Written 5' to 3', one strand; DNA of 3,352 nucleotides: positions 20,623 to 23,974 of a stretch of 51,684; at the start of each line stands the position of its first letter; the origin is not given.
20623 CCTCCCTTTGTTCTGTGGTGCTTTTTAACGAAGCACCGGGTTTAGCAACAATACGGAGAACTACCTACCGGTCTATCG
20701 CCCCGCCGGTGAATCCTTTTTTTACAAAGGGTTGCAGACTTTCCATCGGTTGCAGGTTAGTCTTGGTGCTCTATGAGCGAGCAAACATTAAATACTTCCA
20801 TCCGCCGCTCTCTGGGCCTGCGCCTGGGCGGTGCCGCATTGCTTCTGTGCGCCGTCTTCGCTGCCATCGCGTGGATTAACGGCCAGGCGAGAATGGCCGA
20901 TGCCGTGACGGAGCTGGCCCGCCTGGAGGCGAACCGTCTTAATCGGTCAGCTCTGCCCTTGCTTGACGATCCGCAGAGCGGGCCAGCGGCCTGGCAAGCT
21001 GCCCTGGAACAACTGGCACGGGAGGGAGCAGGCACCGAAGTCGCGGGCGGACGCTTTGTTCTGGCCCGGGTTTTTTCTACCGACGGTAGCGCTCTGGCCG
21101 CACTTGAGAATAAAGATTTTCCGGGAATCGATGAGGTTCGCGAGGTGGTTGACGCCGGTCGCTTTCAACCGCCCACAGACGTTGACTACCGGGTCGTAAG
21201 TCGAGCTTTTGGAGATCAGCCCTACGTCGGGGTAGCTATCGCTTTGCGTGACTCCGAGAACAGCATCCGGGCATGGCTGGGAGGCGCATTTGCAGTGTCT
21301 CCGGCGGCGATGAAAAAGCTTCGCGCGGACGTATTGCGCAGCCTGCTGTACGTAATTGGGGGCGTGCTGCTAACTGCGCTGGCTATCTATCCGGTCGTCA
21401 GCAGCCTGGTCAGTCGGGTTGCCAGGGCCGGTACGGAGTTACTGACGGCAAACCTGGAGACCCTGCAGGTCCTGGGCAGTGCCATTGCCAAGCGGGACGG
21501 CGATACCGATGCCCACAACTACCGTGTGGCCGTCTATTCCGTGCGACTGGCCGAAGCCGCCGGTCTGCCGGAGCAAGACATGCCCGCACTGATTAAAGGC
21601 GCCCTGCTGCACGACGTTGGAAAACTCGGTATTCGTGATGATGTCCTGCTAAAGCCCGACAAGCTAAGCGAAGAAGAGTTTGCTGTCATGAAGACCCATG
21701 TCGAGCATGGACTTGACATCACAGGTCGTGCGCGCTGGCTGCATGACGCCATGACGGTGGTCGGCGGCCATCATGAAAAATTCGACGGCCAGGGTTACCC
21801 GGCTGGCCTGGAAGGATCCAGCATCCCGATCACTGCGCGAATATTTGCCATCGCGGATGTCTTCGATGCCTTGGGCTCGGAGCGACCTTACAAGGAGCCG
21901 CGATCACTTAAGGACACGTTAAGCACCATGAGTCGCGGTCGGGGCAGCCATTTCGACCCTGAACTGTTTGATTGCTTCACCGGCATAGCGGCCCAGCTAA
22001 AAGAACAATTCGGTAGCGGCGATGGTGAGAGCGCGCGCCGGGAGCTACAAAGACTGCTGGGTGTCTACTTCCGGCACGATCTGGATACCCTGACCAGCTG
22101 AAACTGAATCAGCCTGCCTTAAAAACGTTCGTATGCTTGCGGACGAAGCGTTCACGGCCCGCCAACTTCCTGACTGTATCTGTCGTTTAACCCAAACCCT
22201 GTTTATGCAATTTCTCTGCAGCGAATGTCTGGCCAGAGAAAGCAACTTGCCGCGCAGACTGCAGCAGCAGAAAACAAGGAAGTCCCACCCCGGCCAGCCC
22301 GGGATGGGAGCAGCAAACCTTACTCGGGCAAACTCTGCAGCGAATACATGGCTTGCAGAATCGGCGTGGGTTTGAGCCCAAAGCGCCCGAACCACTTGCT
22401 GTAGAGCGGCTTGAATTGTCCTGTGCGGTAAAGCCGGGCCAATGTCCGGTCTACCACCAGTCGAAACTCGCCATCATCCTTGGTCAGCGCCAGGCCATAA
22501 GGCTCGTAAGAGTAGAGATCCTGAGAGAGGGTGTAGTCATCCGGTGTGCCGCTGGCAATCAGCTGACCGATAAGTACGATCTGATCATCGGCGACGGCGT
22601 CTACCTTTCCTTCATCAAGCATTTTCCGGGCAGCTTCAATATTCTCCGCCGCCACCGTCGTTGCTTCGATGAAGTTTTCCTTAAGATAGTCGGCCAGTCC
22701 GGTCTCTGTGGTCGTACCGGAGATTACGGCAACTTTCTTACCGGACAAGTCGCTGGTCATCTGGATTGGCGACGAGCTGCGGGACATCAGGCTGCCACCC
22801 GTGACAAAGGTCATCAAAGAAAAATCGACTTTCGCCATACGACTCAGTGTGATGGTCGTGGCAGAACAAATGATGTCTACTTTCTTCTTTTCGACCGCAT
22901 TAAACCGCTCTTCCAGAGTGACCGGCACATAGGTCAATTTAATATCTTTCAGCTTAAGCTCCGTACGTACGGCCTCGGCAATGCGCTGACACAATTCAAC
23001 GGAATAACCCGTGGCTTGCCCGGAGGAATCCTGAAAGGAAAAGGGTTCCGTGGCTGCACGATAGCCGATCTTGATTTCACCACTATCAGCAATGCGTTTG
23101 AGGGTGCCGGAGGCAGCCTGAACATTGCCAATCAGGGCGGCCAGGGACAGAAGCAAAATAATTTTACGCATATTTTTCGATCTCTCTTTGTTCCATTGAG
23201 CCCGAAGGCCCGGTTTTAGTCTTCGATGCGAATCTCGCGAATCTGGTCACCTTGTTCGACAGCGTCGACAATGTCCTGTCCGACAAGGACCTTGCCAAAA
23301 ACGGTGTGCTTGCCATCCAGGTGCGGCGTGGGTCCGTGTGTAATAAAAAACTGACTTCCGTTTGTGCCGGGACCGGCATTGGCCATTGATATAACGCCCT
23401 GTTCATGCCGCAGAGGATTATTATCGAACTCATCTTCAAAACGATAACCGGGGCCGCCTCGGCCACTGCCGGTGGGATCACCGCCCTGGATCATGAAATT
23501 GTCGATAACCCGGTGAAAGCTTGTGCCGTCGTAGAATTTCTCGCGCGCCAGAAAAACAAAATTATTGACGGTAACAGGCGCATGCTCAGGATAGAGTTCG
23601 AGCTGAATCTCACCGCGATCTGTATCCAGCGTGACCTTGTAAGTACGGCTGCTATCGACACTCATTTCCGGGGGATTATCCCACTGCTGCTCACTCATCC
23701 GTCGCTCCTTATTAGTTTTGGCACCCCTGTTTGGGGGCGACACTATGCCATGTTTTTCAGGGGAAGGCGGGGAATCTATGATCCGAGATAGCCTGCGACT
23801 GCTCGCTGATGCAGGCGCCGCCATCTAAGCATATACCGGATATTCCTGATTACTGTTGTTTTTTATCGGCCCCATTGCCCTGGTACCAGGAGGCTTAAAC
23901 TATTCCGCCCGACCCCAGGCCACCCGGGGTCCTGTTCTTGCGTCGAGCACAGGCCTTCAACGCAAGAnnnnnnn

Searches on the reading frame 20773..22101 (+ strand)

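Call 33: search_protein_families(library=pfam, proteins=[window:20773-22101:+], max_evalue=0.00001)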
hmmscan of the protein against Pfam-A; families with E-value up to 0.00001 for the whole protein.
window:20773-22101:+ (442 aa): 2 families
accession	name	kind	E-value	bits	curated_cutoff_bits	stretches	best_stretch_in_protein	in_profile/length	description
PF13487.12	HD_5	-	3.9e-31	108.5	27.2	1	234-398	3-170/170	HD domain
PF01966.28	HD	-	2.7e-15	57.1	22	1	246-366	2-115/116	HD domain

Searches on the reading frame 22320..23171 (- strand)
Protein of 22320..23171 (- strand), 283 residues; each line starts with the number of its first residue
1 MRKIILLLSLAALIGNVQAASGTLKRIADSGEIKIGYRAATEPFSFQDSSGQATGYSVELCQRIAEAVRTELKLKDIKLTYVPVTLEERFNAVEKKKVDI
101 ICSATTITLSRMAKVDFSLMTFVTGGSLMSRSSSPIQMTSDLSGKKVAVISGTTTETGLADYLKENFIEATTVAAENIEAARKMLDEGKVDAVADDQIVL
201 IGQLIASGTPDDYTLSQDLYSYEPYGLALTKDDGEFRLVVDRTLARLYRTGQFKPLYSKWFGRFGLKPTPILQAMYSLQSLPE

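Call 33: search_protein_families(library=pfam, proteins=[window:22320-23171:-], max_evalue=0.00001)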
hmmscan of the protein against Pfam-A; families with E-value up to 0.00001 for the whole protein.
window:22320-23171:- (283 aa): 2 families
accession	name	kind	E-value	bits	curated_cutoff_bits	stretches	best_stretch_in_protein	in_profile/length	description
PF00497.25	SBP_bac_3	-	1.7e-28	99.5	26.4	1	33-262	1-131/132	Bacterial extracellular solute-binding proteins, family 3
PF09084.16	NMT1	-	4.3e-06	27.2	20.5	0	127-194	76-145/216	NMT1/THI5 like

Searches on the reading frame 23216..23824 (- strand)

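Call 34: search_protein_families(library=pfam, proteins=[window:23216-23824:-], max_evalue=0.00001)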
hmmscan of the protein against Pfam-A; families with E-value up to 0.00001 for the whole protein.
window:23216-23824:- (202 aa): 1 family
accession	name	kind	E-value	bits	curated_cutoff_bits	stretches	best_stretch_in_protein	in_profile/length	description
PF00160.26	Pro_isomerase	-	2.2e-50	171.4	21.7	1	64-196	2-144/159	Cyclophilin type peptidyl-prolyl cis-trans isomerase/CLD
